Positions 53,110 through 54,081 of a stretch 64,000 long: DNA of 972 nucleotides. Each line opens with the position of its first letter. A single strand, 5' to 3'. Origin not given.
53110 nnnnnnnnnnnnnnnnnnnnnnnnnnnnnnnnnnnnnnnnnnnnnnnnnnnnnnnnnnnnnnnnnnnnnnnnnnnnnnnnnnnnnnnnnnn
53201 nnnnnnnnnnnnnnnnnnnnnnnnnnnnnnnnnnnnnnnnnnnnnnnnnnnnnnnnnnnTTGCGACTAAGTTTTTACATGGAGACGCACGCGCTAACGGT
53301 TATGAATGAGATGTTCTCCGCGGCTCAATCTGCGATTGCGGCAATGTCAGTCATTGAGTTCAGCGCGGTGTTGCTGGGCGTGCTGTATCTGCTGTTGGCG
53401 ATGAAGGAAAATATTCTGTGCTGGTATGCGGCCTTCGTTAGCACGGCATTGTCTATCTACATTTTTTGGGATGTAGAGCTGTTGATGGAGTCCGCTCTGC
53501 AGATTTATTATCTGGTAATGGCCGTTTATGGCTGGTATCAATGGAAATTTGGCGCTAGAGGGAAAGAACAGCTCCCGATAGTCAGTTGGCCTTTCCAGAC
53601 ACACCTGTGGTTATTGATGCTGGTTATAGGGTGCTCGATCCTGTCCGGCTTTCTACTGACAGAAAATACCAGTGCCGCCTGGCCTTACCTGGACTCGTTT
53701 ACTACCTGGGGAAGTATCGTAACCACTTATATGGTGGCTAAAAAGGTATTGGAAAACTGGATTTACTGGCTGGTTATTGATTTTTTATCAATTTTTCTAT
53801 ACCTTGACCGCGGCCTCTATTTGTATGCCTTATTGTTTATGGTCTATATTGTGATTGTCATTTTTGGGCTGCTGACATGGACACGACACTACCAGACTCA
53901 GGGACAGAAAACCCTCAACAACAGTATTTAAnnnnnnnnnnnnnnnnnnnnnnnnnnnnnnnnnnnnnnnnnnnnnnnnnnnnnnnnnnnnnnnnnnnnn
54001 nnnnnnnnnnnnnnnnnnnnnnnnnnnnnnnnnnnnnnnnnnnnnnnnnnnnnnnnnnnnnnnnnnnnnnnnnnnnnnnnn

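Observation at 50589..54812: Complete riboswitch-gated thiamine scavenging route: TonB receptor, YkoF-type binder, PnuC-family permease, ThiK-like kinase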

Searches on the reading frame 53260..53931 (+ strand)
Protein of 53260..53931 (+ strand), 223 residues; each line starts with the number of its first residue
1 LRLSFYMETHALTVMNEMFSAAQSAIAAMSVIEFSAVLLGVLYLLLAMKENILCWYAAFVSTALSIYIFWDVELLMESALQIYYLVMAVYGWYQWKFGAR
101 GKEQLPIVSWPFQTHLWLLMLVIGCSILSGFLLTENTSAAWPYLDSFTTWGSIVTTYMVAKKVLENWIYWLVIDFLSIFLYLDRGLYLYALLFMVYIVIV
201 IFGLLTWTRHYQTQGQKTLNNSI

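Call 4: search_protein_families(library=pfam, proteins=[window:53260-53931:+], max_evalue=0.01)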
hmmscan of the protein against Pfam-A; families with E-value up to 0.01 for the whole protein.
window:53260-53931:+ (223 aa): 1 family
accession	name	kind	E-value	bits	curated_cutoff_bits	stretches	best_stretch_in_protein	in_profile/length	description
PF04973.17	NMN_transporter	-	1.3e-49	168.9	27.3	1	30-209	1-175/175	Nicotinamide mononucleotide transporter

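Call 5: search_protein_families(library=ncbifam, proteins=[window:53260-53931:+], max_evalue=0.01)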
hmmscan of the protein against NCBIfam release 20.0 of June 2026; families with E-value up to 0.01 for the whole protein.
window:53260-53931:+ (223 aa): 2 families
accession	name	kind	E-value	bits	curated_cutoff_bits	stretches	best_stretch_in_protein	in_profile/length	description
TIGR01528.1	NMN_trans_PnuC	equivalog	1.2e-20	74.3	42.45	1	30-210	2-184/187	nicotinamide riboside transporter PnuC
NF011926.0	PRK15397.1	subfamily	7.2e-20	71.9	335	2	137-219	155-237/239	nicotinamide riboside transporter PnuC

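Call 31: search_solved_structures(query=window:53302-53928:+, max_evalue=0.01, show_alignments=1)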
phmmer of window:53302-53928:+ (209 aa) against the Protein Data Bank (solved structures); distinct sequences matched with E-value up to 0.01: 1.
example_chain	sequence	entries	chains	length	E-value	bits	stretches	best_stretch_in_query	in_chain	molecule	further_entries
4qtn_A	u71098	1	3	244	0.0015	21.9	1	21-197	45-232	Nicotinamide riboside transporter PnuC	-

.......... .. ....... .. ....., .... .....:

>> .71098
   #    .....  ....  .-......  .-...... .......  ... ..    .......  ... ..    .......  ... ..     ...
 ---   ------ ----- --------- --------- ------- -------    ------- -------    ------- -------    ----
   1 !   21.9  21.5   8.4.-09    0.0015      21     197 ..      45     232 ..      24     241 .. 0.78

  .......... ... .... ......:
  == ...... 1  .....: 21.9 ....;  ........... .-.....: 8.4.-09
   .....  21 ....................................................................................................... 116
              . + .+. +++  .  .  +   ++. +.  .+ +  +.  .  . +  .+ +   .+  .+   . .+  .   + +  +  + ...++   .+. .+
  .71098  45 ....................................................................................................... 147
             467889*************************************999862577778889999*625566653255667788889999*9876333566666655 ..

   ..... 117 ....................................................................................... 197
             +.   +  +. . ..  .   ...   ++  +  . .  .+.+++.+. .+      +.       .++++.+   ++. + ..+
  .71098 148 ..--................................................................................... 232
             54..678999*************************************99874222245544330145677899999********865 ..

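Call 64: find_homologous_proteins(query=window:53302-53928:+, max_evalue=1e-10)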
Query window:53302-53928:+ (209 aa): 3638 proteins with E <= 1e-10 among 3978 candidates; the best 120 are listed.
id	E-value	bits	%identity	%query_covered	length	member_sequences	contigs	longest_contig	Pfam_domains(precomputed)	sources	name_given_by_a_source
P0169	6.8e-130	449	100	100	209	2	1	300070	PF04973.18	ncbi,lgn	-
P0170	7.9e-107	374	84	100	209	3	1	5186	PF04973.18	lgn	-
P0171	6.3e-100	352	78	100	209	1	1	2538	PF04973.18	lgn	-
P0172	7.3e-96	338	74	100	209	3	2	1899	PF04973.18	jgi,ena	-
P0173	4.7e-95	336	73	99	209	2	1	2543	PF04973.18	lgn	-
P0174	1.2e-93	331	73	99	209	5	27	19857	PF04973.18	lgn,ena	-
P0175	3.6e-93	330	74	99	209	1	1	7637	PF04973.18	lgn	-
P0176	5.7e-91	322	73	97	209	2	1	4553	PF04973.18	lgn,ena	-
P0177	6.0e-87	309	75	88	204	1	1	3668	PF04973.18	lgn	-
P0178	7.0e-87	309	69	96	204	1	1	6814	PF04973.18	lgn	-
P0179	1.6e-85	305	67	99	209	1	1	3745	PF04973.18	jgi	-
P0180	1.1e-84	302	70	96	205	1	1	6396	PF04973.18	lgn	-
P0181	2.2e-79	284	63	98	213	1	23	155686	PF04973.18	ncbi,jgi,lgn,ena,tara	jgi:nicotinamide mononucleotide transporter|tara:strand:+ start:3346 stop:3987 length:642 start_codo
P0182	2.3e-79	284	62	98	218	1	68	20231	PF04973.18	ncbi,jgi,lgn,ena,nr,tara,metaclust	ncbi:MAG: nicotinamide riboside transporter PnuC [Pseudomonadales bacterium]|jgi:nicotinamide mononu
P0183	6.8e-79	283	66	91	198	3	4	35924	PF04973.18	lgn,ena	-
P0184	9.1e-79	282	64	96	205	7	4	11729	PF04973.18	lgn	-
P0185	6.6e-78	280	64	96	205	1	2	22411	PF04973.18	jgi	-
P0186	1.2e-76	275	60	99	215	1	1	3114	PF04973.18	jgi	jgi:nicotinamide mononucleotide transporter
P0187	4.2e-76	274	63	96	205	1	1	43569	PF04973.18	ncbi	-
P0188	4.4e-76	274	61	97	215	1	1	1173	PF04973.18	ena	-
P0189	1.4e-74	269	63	96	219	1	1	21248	PF04973.18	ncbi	-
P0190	3.6e-74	267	61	96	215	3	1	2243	PF04973.18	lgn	-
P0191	1.8e-73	265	60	96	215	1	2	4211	PF04973.18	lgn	-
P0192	3.3e-73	264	63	94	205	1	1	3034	PF04973.18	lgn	-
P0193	1.3e-72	262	61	96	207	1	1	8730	PF04973.18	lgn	-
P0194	4.2e-72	261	62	95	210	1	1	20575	PF04973.18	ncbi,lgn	ncbi:MAG: nicotinamide riboside transporter PnuC [Spongiibacteraceae bacterium]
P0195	3.1e-71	258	62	93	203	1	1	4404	PF04973.18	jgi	jgi:nicotinamide mononucleotide transporter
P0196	3.5e-71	258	64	89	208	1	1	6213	PF04973.18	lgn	-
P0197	5.7e-71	257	62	94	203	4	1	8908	PF04973.18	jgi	jgi:nicotinamide mononucleotide transporter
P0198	7.1e-71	257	61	89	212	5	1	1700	PF04973.18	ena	-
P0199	8.8e-71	256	62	91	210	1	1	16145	PF04973.18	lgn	-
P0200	1.0e-70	256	64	89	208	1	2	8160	PF04973.18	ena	-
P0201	1.9e-70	255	60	93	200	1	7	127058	PF04973.18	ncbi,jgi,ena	-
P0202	2.9e-70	255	60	97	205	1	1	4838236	PF04973.18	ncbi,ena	-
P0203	5.7e-70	254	63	93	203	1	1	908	PF04973.18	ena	-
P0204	6.2e-70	254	60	96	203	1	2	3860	PF04973.18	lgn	-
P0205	6.4e-70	254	57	99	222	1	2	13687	PF04973.18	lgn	-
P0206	6.6e-70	254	62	92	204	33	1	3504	PF04973.18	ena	-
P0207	7.4e-70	253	61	92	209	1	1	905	PF04973.18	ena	-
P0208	8.8e-70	253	61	92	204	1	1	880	PF04973.18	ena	-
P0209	9.5e-70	253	62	95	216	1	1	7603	PF04973.18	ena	-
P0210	1.0e-69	253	56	100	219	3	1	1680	PF04973.18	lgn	-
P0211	1.2e-69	253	63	88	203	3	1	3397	PF04973.18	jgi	jgi:nicotinamide mononucleotide transporter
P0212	1.3e-69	253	60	96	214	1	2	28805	PF04973.18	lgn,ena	-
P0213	1.4e-69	252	58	96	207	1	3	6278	PF04973.18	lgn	-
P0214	1.4e-69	252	57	97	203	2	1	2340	PF04973.18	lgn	-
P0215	1.6e-69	252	61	92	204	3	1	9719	PF04973.18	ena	-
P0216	1.8e-69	252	60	95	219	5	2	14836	PF04973.18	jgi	-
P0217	1.9e-69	252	60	95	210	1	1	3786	PF04973.18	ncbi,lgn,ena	-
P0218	2.2e-69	252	58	96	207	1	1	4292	PF04973.18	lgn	-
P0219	2.2e-69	252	58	95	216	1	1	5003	PF04973.18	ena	-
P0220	2.4e-69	252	60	93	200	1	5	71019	PF04973.18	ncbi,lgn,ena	-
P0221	2.7e-69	252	63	91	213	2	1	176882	PF04973.18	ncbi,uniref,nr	ncbi:nicotinamide mononucleotide transporter [Aestuariicella hydrocarbonica]|uniref:Nicotinamide rib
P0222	2.7e-69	252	59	99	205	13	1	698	PF04973.18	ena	-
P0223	3.0e-69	251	61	93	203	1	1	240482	PF04973.18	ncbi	ncbi:MAG: nicotinamide riboside transporter PnuC [Halioglobus sp.]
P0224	3.7e-69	251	59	96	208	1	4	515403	PF04973.18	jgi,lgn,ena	-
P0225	3.8e-69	251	60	95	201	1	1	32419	PF04973.18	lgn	-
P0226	4.3e-69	251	60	94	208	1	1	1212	PF04973.18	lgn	-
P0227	4.7e-69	251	61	88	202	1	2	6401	PF04973.18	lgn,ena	-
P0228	5.3e-69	251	63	94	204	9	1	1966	PF04973.18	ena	-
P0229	5.8e-69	250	59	91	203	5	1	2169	PF04973.18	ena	-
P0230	7.1e-69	250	61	88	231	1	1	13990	PF04973.18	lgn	-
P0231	7.1e-69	250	59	90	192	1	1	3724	PF04973.18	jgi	jgi:nicotinamide mononucleotide transporter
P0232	7.7e-69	250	60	92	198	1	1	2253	PF04973.18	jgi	jgi:nicotinamide mononucleotide transporter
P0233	7.9e-69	250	61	95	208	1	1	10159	PF04973.18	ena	-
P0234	8.0e-69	250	64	87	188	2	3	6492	PF04973.18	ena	-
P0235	8.2e-69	250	57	99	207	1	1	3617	PF04973.18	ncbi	-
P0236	9.2e-69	250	57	97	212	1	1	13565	PF04973.18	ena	-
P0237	9.3e-69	250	63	78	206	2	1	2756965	PF04973.18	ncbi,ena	-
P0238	9.6e-69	250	58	95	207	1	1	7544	PF04973.18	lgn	-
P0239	1.1e-68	250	58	96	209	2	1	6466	PF04973.18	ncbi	-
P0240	1.2e-68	249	59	95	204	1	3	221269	PF04973.18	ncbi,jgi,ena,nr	ncbi:MAG: nicotinamide mononucleotide transporter [Halieaceae bacterium]|jgi:nicotinamide mononucleo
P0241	1.2e-68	249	62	91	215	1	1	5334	PF04973.18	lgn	-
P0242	1.2e-68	249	58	96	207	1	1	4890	PF04973.18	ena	-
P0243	1.4e-68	249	57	96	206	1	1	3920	PF04973.18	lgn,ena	-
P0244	1.5e-68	249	58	97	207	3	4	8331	PF04973.18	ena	-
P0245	1.6e-68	249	61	95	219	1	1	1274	PF04973.18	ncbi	-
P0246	2.1e-68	249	57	99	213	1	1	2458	PF04973.18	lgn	-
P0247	2.2e-68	249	59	94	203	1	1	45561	PF04973.18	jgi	-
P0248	2.3e-68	248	59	96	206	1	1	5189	PF04973.18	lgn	-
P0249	2.4e-68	248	60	92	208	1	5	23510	PF04973.18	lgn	-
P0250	2.5e-68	248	59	94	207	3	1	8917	PF04973.18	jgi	jgi:nicotinamide mononucleotide transporter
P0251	2.9e-68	248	60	96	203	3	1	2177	PF04973.18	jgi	jgi:nicotinamide mononucleotide transporter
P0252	3.6e-68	248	61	91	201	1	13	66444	PF04973.18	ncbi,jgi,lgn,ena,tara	tara:strand:+ start:740 stop:1345 length:606 start_codon:yes stop_codon:yes gene_type:complete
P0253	3.6e-68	248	56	100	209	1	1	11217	PF04973.18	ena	-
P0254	3.8e-68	248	60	92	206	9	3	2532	PF04973.18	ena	-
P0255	3.8e-68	248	56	99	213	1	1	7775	PF04973.18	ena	-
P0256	3.9e-68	248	60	96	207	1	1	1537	PF04973.18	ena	-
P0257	4.0e-68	248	56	97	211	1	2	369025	PF04973.18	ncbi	-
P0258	4.2e-68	248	63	87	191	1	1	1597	PF04973.18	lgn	-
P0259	4.3e-68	248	59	93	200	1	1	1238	PF04973.18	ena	-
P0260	4.5e-68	248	62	91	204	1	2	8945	PF04973.18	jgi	jgi:nicotinamide mononucleotide transporter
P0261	4.5e-68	248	63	88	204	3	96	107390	PF04973.18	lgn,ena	-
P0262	4.6e-68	247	61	91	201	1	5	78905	PF04973.18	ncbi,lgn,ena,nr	ncbi:MAG TPA: nicotinamide mononucleotide transporter [Gammaproteobacteria bacterium]|nr:nicotinamid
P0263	4.9e-68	247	57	96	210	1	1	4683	PF04973.18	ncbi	-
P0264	4.9e-68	247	60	97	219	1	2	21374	PF04973.18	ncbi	-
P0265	5.3e-68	247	62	92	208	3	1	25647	PF04973.18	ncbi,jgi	ncbi:MAG: nicotinamide mononucleotide transporter [Pseudohongiellaceae bacterium]|jgi:nicotinamide m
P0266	5.5e-68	247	61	95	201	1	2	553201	PF04973.18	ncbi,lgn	-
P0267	5.5e-68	247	60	96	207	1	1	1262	PF04973.18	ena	-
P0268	5.7e-68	247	61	91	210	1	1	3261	PF04973.18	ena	-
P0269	5.9e-68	247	59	93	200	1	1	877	PF04973.18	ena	-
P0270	6.0e-68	247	59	95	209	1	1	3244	PF04973.18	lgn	-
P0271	6.0e-68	247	63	89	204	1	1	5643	PF04973.18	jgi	-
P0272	6.3e-68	247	61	91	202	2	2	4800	PF04973.18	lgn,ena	-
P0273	7.1e-68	247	57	96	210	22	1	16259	PF04973.18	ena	-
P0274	7.2e-68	247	61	95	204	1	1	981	PF04973.18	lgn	-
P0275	8.0e-68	247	58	98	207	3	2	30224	PF04973.18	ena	-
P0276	8.7e-68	247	59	97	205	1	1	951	PF04973.18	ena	-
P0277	9.2e-68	247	61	90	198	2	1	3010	PF04973.18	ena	-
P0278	9.3e-68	246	63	81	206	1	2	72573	PF04973.18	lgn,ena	-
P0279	9.8e-68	246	60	96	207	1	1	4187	PF04973.18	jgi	-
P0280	1.0e-67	246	58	94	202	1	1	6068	PF04973.18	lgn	-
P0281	1.1e-67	246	60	97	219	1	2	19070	PF04973.18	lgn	-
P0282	1.2e-67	246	61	94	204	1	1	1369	PF04973.18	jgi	-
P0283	1.2e-67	246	56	98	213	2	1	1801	PF04973.18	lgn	-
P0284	1.2e-67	246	62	90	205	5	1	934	PF04973.18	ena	-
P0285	1.2e-67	246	63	91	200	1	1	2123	PF04973.18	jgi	jgi:nicotinamide mononucleotide transporter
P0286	1.2e-67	246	59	95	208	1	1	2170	PF04973.18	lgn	-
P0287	1.3e-67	246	61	88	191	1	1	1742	PF04973.18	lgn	-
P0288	1.3e-67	246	59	92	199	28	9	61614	PF04973.18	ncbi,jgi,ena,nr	ncbi:MAG: nicotinamide mononucleotide transporter [Gammaproteobacteria bacterium]|nr:nicotinamide mo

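Call 65: find_encoding_contigs(protein=P0181, flank=5000, max_places=2)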
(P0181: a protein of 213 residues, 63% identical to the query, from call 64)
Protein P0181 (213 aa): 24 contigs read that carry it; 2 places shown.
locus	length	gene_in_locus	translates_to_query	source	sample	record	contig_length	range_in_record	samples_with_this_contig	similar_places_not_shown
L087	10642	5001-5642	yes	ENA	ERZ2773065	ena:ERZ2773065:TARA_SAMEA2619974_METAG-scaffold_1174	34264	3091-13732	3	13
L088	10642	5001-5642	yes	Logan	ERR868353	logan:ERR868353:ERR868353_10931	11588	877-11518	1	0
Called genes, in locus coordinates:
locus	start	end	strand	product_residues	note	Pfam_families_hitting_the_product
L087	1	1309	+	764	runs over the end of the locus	PF08937:ThsB_TIR (weak), PF13676:TIR_2, PF26550:Tricorn_2nd (weak), PF26549:Tricorn_N, PF07676:PD40, PF26550:Tricorn_2nd (weak), PF07676:PD40 (weak), PF26549:Tricorn_N (weak)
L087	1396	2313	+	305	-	PF04055:Radical_SAM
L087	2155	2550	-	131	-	-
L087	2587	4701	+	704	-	PF07715:Plug, PF00593:TonB_dep_Rec_b-barrel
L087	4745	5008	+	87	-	-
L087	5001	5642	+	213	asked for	PF04973:NMN_transporter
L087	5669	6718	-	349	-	PF00296:Bac_luciferase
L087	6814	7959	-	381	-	PF11583:AurF, PF04305:DUF455 (weak), PF11266:Ald_deCOase (weak)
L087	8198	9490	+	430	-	PF00753:Lactamase_B, PF14863:Alkyl_sulf_dimr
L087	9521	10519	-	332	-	-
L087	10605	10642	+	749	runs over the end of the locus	PF02225:PA, PF04389:Peptidase_M28, PF04253:TFR_dimer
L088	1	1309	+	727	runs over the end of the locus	?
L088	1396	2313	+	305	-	PF04055:Radical_SAM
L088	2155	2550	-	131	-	-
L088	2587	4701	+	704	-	PF07715:Plug, PF00593:TonB_dep_Rec_b-barrel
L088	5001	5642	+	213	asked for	PF04973:NMN_transporter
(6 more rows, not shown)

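Call 66: find_encoding_contigs(protein=P0261, flank=5000, max_places=2)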
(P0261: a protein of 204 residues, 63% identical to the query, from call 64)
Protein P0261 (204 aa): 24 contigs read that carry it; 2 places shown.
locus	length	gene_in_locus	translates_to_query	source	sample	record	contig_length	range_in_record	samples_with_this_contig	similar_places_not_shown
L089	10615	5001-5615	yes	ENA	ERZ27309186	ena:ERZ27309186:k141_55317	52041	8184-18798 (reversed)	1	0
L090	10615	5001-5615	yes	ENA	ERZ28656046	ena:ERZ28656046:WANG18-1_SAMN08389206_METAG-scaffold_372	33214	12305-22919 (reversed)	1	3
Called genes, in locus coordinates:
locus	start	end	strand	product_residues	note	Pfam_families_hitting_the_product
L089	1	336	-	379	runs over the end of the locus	PF06742:DUF1214 (faint)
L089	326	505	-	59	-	-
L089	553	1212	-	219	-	PF00484:Pro_CA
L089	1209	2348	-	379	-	PF00990:GGDEF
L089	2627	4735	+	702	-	PF07715:Plug, PF00593:TonB_dep_Rec_b-barrel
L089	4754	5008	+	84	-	PF07615:Ykof (weak), PF01910:Thiamine_BP (weak)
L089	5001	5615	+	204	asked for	PF04973:NMN_transporter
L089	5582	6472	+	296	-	PF01636:APH, PF01633:Choline_kinase (weak)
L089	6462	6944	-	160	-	PF04461:YajQ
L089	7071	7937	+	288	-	PF02558:ApbA, PF08546:ApbA_C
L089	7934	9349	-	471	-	PF00069:Pkinase, PF01636:APH (faint), PF07714:PK_Tyr_Ser-Thr, PF03109:ABC1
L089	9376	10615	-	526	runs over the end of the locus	PF00158:Sigma54_activat, PF14532:Sigma54_activ_2, PF07728:AAA_5, PF25601:AAA_lid_14, PF02954:HTH_8 (faint)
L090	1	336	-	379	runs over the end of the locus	PF06742:DUF1214 (faint)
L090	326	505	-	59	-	-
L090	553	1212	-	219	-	PF00484:Pro_CA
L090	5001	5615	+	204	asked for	PF04973:NMN_transporter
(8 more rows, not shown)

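Call 67: find_encoding_contigs(protein=P0223, flank=5000, max_places=2)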
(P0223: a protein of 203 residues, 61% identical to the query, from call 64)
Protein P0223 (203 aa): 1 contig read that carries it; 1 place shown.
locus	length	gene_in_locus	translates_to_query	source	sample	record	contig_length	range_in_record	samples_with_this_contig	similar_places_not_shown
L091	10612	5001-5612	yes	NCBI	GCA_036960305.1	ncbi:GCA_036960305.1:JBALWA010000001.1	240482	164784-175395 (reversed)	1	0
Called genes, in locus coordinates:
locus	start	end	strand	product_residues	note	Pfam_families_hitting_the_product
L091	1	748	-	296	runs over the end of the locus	PF01370:Epimerase, PF16363:GDP_Man_Dehyd (weak), PF07993:NAD_binding_4 (weak)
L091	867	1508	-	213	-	PF00484:Pro_CA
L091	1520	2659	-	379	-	PF00990:GGDEF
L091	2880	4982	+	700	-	PF07715:Plug, PF00593:TonB_dep_Rec_b-barrel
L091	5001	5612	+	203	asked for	PF04973:NMN_transporter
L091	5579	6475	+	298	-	PF01633:Choline_kinase, PF01636:APH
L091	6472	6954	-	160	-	PF04461:YajQ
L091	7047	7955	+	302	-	PF02558:ApbA, PF08546:ApbA_C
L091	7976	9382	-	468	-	PF00069:Pkinase, PF07714:PK_Tyr_Ser-Thr, PF03109:ABC1 (weak)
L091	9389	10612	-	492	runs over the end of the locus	PF00158:Sigma54_activat, PF14532:Sigma54_activ_2, PF07728:AAA_5, PF25601:AAA_lid_14, PF02954:HTH_8 (faint)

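Call 68: find_encoding_contigs(protein=P0202, flank=5000, max_places=2)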
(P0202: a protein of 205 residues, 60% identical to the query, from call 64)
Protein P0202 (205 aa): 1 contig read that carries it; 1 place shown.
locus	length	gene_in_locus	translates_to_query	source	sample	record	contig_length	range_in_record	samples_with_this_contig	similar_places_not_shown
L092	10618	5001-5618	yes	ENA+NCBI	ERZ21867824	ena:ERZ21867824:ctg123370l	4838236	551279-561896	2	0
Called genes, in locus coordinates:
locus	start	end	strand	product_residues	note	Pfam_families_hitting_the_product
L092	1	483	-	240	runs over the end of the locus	PF00588:SpoU_methylase, PF12105:SpoU_methylas_C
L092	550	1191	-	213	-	PF00484:Pro_CA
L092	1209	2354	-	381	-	PF00990:GGDEF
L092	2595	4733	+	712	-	PF07715:Plug, PF00593:TonB_dep_Rec_b-barrel, PF14905:OMP_b-brl_3 (faint)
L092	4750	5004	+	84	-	PF07615:Ykof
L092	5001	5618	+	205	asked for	PF04973:NMN_transporter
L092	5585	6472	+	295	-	PF01633:Choline_kinase, PF01636:APH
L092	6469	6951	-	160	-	PF04461:YajQ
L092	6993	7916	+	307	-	PF02558:ApbA, PF08546:ApbA_C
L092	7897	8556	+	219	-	PF07947:YhhN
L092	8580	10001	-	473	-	PF00069:Pkinase, PF07714:PK_Tyr_Ser-Thr, PF03109:ABC1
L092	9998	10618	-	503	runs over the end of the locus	PF00158:Sigma54_activat, PF14532:Sigma54_activ_2, PF07728:AAA_5 (weak), PF25601:AAA_lid_14, PF02954:HTH_8 (faint)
